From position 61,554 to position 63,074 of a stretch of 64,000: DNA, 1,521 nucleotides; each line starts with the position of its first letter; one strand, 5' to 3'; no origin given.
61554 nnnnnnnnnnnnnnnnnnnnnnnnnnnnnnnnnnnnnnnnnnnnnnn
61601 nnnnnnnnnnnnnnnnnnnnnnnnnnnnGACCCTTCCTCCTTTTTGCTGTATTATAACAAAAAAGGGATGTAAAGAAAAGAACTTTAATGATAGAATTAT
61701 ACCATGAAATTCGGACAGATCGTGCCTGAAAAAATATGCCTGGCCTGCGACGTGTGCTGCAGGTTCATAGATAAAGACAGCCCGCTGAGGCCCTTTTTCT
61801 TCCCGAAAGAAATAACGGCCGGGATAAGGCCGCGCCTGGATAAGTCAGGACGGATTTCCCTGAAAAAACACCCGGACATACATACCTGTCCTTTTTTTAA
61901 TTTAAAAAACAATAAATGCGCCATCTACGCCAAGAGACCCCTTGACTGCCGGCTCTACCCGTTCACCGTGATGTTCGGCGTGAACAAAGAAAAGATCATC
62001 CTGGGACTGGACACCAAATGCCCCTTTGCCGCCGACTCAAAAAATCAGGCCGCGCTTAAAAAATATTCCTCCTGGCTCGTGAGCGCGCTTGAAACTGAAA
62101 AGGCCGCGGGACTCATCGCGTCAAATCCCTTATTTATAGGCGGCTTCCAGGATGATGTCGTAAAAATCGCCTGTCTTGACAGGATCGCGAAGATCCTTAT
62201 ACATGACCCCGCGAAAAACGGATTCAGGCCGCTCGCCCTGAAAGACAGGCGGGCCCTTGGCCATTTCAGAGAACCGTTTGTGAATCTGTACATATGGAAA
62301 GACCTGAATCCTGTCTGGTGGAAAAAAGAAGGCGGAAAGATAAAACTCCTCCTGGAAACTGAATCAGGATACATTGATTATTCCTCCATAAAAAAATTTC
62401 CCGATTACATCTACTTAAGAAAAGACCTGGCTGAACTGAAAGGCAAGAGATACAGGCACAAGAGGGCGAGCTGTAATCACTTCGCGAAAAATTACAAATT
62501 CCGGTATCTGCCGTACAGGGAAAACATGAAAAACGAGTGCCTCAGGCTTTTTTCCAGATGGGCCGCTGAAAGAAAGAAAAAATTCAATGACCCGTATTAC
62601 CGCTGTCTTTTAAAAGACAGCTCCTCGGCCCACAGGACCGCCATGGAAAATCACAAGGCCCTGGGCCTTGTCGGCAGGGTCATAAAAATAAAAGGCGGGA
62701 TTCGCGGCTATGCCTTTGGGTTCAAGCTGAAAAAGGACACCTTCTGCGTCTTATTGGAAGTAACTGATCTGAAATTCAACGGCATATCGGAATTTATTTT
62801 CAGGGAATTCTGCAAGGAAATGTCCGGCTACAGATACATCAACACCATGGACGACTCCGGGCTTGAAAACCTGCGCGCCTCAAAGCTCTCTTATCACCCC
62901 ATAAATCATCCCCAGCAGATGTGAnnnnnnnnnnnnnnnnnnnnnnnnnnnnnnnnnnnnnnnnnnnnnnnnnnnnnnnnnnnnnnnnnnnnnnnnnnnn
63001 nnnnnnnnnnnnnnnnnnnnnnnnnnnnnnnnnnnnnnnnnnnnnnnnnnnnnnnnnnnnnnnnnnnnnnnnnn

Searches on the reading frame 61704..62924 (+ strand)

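Call 45: search_protein_families(library=pfam, proteins=[window:61704-62924:+], max_evalue=0.00001)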
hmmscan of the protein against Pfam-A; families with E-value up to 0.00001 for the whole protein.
window:61704-62924:+ (406 aa): 2 families
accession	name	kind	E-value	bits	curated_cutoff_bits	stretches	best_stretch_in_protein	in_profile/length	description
PF09924.15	LPG_synthase_C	-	3.1e-25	89.3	27.5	1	226-405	93-295/298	Phosphatidylglycerol lysyltransferase, C-terminal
PF03692.20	CxxCxxCC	-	4.4e-08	34.1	23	1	12-98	2-76/85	Putative zinc- or iron-chelating domain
